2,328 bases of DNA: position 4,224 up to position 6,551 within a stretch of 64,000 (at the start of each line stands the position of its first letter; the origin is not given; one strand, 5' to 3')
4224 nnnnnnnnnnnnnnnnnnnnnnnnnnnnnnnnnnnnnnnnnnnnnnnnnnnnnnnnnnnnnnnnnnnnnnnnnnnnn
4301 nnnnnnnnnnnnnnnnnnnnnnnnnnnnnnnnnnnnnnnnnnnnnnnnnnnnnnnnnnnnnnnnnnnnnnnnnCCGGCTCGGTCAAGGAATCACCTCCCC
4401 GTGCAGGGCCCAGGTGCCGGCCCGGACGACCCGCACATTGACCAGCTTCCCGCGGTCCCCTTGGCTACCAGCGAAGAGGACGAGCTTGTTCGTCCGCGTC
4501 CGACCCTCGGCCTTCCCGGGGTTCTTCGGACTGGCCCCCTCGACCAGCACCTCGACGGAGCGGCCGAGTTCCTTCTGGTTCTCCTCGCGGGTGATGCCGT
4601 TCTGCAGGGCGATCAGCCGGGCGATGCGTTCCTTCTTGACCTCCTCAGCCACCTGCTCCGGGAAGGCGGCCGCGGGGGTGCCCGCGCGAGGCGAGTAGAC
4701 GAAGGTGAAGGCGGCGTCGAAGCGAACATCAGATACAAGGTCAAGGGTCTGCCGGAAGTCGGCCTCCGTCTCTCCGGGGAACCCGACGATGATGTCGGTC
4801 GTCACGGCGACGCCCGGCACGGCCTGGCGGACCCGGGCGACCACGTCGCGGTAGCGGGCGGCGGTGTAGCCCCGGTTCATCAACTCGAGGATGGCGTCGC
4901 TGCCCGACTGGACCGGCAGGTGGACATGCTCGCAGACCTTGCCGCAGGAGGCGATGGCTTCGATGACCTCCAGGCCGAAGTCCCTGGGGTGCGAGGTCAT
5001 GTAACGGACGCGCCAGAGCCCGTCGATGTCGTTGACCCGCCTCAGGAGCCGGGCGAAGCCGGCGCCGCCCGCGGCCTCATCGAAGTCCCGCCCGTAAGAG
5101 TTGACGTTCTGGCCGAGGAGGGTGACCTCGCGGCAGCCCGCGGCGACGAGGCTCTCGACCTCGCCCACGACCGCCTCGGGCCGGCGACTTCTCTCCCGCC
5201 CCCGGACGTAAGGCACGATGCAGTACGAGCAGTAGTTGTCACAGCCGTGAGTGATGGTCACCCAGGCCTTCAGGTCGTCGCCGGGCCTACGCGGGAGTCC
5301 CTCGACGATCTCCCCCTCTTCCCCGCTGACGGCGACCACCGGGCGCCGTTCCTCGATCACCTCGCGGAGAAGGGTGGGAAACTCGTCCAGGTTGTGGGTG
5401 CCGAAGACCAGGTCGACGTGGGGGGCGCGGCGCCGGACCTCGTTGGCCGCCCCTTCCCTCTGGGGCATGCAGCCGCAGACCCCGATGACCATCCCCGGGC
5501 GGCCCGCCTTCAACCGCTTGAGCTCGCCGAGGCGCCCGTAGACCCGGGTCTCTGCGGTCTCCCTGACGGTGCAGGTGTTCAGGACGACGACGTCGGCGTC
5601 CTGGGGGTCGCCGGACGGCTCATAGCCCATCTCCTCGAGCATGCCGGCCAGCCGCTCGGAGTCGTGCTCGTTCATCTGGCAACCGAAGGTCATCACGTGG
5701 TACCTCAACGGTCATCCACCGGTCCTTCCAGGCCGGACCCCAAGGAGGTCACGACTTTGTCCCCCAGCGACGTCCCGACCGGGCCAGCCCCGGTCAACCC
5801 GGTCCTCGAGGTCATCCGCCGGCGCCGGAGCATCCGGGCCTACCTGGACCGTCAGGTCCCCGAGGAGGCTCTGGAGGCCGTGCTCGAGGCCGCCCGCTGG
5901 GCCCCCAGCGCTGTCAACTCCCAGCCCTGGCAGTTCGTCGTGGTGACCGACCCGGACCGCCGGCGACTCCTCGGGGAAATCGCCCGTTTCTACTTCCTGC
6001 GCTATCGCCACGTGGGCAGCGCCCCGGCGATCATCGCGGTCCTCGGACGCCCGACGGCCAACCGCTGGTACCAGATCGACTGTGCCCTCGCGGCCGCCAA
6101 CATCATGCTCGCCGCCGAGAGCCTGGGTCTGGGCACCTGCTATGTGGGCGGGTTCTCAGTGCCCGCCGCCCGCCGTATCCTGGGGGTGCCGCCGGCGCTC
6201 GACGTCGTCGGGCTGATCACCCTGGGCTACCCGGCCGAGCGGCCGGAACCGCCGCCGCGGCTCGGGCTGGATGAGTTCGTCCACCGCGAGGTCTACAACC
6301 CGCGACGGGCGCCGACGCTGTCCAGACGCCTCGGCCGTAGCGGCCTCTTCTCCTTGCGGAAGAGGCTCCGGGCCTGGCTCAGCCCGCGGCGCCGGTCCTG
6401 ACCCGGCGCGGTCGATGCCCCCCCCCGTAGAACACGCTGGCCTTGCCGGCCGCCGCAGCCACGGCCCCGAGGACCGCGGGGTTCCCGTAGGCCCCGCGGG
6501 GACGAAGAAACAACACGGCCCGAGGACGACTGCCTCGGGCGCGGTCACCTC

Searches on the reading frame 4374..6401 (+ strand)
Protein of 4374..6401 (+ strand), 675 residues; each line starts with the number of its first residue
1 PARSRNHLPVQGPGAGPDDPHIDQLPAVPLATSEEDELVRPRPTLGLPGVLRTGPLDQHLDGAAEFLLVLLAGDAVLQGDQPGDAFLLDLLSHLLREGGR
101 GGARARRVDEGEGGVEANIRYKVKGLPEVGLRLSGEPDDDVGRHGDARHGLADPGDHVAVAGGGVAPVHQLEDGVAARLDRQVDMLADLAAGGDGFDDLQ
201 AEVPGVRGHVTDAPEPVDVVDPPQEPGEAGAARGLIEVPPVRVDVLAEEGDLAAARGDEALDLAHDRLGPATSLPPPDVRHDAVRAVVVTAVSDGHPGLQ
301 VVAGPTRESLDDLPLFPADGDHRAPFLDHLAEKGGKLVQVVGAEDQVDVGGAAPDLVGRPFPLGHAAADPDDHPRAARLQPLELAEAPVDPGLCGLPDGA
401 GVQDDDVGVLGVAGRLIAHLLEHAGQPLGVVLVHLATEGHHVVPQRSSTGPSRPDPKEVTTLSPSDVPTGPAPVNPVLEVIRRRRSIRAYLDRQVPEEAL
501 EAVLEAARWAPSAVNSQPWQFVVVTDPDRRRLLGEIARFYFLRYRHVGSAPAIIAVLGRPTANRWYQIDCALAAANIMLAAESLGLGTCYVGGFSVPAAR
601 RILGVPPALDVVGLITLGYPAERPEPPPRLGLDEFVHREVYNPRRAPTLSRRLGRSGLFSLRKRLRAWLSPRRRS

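Call 45: search_protein_families(library=pfam, proteins=[window:4374-6401:+], max_evalue=0.00001)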
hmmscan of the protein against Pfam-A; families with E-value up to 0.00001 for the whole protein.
window:4374-6401:+ (675 aa): 2 families
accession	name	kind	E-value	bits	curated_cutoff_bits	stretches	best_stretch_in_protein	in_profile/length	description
PF00881.29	Nitroreductase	-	3.2e-34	118.9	23.5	1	481-619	1-167/167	Nitroreductase family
PF14512.11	TM1586_NiRdase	-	3.8e-15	56.5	27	0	500-526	160-186/215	Putative TM nitroreductase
